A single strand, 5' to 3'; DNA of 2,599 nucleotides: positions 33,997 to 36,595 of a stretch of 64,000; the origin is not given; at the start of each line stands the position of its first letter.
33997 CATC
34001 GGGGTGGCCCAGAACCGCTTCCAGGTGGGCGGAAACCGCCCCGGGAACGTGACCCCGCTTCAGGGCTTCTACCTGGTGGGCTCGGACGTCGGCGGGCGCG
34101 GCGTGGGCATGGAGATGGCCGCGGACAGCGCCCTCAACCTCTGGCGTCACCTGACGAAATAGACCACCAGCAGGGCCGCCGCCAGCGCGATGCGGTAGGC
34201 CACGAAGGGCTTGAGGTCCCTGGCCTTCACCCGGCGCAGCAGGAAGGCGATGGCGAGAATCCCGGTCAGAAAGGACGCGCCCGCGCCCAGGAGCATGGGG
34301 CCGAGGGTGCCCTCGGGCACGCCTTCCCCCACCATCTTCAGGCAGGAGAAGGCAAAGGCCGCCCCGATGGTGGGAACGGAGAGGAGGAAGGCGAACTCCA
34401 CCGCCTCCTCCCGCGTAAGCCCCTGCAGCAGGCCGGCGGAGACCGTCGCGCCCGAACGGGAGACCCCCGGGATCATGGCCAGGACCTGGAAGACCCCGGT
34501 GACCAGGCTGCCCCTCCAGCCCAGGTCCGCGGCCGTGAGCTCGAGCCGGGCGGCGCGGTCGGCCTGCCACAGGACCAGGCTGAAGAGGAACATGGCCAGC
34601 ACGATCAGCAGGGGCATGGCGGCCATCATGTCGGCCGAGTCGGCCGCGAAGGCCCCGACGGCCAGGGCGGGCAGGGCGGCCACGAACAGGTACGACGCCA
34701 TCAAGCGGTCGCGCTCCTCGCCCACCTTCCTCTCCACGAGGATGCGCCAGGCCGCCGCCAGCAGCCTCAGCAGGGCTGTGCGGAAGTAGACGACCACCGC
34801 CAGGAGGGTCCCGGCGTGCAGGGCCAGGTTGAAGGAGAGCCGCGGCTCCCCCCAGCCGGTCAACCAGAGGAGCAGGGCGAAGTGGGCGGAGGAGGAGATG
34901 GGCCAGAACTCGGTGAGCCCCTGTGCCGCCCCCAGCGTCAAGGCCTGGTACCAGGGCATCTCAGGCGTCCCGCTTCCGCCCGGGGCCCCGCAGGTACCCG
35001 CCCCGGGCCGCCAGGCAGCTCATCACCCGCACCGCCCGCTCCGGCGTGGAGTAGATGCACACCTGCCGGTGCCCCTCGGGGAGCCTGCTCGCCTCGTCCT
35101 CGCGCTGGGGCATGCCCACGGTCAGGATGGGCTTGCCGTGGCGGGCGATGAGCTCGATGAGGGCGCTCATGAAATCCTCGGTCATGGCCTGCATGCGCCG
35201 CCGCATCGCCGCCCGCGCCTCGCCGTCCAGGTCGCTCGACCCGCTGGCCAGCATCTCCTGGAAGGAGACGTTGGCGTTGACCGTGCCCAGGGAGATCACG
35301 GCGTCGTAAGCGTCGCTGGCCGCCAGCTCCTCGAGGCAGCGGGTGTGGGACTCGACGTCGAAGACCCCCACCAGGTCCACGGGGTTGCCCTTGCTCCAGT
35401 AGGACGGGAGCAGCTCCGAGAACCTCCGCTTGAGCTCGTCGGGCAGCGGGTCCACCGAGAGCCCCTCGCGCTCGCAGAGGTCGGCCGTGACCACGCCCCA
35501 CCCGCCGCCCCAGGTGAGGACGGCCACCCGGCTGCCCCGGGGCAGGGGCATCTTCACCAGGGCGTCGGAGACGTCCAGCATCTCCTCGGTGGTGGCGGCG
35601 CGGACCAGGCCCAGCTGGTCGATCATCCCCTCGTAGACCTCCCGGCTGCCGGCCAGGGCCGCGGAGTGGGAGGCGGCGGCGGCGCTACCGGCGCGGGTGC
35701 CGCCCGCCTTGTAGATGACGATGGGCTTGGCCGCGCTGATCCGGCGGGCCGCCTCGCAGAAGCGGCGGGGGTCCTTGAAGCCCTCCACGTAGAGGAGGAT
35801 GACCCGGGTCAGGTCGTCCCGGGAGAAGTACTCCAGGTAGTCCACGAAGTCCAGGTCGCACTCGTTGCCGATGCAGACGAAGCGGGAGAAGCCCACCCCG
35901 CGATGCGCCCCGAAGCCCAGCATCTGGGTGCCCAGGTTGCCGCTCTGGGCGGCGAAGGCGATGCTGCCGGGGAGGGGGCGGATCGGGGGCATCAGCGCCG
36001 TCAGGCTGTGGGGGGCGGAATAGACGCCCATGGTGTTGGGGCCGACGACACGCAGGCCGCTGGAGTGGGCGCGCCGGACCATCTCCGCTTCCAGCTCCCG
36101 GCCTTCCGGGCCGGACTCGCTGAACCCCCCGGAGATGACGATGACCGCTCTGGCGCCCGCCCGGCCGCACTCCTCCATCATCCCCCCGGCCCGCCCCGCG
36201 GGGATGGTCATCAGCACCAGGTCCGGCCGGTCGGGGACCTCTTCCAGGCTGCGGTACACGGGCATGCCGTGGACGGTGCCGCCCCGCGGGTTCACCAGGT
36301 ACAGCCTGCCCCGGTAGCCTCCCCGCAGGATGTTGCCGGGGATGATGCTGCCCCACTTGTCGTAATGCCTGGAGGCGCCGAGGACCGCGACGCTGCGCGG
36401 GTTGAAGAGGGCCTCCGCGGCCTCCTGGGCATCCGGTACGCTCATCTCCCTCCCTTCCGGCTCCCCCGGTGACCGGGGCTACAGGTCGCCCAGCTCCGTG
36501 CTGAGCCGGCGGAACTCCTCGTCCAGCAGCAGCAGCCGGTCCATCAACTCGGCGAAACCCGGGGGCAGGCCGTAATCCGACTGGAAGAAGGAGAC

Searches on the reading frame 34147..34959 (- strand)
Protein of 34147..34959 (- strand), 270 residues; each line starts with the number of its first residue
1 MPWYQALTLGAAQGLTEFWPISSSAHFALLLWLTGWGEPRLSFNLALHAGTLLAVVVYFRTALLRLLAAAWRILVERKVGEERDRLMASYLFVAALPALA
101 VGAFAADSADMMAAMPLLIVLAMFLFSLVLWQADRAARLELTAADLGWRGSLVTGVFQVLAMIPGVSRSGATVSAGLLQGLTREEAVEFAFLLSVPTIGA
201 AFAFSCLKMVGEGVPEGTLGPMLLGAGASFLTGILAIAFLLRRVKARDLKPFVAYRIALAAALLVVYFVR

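Call 37: search_protein_families(library=pfam, proteins=[window:34147-34959:-], max_evalue=0.00001)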
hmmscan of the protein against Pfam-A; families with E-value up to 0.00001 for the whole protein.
window:34147-34959:- (270 aa): 1 family
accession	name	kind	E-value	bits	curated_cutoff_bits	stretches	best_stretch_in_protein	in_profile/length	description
PF02673.24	BacA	-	1.3e-63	215.6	33.4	1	6-261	1-256/257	Bacitracin resistance protein BacA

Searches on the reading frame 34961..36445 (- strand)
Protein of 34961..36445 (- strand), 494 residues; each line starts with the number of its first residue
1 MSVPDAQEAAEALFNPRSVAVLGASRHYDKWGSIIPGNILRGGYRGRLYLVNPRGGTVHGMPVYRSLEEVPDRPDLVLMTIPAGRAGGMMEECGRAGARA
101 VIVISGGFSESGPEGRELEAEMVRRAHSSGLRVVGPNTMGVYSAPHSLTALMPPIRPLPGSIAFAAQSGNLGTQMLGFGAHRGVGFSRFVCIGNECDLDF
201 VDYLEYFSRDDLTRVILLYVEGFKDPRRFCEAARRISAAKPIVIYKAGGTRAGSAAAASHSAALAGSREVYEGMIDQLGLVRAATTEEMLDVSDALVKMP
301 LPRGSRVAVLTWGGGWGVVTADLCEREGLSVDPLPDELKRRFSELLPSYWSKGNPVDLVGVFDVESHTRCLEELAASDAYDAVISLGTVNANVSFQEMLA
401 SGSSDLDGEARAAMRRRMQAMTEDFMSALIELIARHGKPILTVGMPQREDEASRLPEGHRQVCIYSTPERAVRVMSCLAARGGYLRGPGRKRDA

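Call 37: search_protein_families(library=pfam, proteins=[window:34961-36445:-], max_evalue=0.00001)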
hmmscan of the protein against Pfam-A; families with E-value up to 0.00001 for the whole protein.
window:34961-36445:- (494 aa): 4 families
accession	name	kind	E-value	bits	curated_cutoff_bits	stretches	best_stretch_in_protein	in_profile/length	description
PF13607.11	Succ_CoA_lig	-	2.6e-52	176.7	27.4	1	159-295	1-137/138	Succinyl-CoA ligase like flavodoxin domain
PF13380.12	CoA_binding_2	-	1.1e-21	77.9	22.8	1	17-142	1-114/116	CoA binding domain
PF02629.25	CoA_binding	-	1.4e-06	29.4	22.3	1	16-105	3-95/97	CoA binding domain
PF19045.5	Ligase_CoA_2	-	2.1e-06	28.3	23.7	0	307-361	1-55/162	Ligase-CoA domain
